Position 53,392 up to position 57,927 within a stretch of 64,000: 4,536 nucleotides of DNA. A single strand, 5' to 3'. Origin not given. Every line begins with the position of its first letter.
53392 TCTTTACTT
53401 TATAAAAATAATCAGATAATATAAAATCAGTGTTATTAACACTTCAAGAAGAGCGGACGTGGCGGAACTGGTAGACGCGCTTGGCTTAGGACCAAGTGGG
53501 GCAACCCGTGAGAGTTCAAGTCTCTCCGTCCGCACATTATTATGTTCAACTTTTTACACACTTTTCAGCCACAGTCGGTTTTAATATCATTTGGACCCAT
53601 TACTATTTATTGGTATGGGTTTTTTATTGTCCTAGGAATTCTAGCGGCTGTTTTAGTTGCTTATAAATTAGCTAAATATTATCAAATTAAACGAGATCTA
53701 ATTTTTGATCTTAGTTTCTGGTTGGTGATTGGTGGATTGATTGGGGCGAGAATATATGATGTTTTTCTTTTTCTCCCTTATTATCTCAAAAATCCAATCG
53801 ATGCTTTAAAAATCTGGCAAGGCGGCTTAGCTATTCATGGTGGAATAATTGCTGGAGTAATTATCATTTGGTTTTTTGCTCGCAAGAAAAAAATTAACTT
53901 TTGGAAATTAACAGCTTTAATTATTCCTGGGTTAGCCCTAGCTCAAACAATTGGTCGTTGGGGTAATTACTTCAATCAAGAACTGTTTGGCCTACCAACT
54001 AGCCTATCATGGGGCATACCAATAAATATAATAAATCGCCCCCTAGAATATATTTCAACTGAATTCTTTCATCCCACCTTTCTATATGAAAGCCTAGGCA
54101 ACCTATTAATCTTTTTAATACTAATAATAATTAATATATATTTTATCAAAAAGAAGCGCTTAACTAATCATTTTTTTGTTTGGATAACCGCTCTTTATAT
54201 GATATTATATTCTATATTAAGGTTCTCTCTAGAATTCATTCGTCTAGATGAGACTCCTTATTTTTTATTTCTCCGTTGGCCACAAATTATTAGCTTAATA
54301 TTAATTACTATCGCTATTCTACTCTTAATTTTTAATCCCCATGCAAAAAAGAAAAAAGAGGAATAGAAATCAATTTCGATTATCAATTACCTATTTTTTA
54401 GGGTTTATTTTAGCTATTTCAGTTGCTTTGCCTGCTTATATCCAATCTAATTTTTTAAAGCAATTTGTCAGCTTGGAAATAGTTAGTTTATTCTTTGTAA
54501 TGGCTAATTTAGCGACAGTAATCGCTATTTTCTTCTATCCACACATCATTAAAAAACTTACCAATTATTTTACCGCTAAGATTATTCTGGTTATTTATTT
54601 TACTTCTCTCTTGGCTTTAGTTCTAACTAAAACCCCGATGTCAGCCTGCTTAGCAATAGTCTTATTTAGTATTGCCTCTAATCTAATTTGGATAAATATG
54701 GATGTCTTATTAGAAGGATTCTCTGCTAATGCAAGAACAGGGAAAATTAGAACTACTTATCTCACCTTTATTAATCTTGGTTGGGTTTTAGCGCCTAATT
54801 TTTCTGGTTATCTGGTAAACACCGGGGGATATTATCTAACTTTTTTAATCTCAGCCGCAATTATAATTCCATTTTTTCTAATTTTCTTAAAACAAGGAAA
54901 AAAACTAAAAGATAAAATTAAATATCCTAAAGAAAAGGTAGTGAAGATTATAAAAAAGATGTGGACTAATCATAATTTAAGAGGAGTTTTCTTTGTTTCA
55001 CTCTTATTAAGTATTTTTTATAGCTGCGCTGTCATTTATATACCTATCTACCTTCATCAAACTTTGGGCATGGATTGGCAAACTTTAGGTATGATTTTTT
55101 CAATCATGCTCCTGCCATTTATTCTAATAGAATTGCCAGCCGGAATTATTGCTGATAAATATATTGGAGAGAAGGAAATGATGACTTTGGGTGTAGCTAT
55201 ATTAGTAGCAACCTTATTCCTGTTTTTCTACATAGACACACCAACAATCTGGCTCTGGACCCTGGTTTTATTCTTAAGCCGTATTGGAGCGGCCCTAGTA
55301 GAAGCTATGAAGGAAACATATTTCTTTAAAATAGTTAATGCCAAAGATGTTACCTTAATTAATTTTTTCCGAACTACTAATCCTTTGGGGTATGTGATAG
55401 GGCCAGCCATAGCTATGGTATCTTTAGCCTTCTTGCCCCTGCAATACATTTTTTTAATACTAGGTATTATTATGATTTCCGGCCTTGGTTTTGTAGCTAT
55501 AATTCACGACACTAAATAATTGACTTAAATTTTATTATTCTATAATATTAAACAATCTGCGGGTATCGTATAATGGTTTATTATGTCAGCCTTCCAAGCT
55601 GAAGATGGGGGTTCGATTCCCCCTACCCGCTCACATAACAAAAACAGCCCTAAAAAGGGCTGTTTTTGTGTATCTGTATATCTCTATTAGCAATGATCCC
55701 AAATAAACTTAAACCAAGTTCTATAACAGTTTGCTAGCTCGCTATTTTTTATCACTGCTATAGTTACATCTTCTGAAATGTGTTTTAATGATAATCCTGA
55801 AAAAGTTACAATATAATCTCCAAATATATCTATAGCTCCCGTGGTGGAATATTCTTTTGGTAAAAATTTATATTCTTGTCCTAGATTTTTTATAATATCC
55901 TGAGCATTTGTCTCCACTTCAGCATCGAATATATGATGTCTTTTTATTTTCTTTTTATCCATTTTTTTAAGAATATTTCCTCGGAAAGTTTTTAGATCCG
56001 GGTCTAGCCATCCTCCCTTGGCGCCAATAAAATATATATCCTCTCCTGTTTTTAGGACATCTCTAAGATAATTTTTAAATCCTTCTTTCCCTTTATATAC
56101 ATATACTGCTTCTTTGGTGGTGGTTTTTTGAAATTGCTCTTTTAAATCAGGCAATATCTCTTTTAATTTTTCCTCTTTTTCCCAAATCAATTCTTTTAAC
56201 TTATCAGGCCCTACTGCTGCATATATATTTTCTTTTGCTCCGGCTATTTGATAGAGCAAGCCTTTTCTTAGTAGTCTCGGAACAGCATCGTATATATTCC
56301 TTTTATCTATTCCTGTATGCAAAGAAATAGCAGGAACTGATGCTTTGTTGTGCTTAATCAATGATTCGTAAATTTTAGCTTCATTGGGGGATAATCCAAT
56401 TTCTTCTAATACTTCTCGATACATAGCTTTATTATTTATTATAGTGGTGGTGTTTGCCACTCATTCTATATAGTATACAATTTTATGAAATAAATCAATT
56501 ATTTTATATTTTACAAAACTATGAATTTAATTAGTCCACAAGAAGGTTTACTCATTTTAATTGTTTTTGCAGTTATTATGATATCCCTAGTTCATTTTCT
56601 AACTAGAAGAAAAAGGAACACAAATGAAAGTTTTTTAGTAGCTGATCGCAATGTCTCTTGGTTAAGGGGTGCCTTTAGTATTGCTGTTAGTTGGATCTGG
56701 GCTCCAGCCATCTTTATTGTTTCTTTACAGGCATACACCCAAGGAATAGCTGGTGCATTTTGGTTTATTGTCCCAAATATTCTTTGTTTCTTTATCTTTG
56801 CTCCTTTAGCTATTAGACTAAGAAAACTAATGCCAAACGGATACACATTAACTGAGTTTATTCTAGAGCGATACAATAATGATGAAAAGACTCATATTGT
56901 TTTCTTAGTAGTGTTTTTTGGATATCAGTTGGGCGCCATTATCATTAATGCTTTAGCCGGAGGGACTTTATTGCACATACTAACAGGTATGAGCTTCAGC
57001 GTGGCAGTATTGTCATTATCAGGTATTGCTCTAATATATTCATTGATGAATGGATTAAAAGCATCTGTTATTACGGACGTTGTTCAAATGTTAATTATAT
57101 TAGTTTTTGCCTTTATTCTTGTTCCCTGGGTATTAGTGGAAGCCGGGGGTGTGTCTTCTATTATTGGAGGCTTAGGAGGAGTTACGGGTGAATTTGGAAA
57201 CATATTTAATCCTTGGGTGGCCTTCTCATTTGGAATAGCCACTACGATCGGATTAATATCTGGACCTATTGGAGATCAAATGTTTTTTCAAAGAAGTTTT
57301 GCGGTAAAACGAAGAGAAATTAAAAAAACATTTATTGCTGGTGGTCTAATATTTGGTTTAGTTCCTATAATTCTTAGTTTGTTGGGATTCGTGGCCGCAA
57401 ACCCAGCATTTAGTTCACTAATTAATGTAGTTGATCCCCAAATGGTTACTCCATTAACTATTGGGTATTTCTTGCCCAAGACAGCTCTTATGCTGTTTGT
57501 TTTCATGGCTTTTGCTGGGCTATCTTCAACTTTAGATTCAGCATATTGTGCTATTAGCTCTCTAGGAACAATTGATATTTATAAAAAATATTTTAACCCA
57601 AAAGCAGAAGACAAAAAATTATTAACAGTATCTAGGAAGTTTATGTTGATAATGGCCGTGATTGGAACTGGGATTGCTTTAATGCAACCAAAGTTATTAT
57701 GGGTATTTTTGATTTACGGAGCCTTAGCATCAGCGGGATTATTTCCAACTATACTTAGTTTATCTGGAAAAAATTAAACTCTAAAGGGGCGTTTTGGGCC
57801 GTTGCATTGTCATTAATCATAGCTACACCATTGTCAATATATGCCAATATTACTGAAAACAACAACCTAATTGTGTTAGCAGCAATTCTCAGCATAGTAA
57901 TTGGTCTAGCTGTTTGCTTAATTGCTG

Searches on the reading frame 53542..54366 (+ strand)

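Call 8: search_protein_families(library=pfam, proteins=[window:53542-54366:+], max_evalue=0.001)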
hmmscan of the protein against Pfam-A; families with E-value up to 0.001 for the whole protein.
window:53542-54366:+ (274 aa): 1 family
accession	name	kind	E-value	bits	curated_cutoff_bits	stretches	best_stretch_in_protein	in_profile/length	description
PF01790.23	LGT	-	4.9e-70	236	24.9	1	13-263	2-239/240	Prolipoprotein diacylglyceryl transferase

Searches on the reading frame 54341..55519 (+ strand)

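Call 8: search_protein_families(library=pfam, proteins=[window:54341-55519:+], max_evalue=0.001)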
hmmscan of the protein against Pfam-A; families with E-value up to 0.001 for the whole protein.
window:54341-55519:+ (392 aa): 2 families
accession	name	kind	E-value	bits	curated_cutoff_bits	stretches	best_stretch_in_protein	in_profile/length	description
PF07690.21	MFS_1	-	1.8e-31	109.8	33.4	2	23-256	7-247/347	Major Facilitator Superfamily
PF05977.19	MFS_3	-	6.7e-06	25.3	27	0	254-373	52-174/524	Transmembrane secretion effector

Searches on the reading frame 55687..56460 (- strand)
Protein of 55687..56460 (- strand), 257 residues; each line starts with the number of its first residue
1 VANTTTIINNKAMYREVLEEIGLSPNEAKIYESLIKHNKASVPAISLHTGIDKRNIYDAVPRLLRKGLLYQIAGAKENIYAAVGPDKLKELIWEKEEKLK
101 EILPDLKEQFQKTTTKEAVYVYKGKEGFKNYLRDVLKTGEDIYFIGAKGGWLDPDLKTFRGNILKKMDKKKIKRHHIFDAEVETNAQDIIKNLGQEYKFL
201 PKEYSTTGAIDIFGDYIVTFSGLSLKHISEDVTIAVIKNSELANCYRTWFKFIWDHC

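Call 8: search_protein_families(library=pfam, proteins=[window:55687-56460:-], max_evalue=0.001)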
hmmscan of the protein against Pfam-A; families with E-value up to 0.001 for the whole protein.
window:55687-56460:- (257 aa): 1 family
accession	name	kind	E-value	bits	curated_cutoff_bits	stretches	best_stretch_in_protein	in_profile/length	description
PF01978.25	TrmB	-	1.3e-12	47.8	25.6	1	18-85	1-67/68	Sugar-specific transcriptional regulator TrmB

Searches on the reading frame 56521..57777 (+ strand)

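Call 8: search_protein_families(library=pfam, proteins=[window:56521-57777:+], max_evalue=0.001)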
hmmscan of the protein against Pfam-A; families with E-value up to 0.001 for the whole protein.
window:56521-57777:+ (418 aa): 1 family
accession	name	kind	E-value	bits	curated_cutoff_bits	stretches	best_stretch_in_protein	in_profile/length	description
PF00474.23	SSF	-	1.2e-29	103.8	22.8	1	38-413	1-388/406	Sodium:solute symporter family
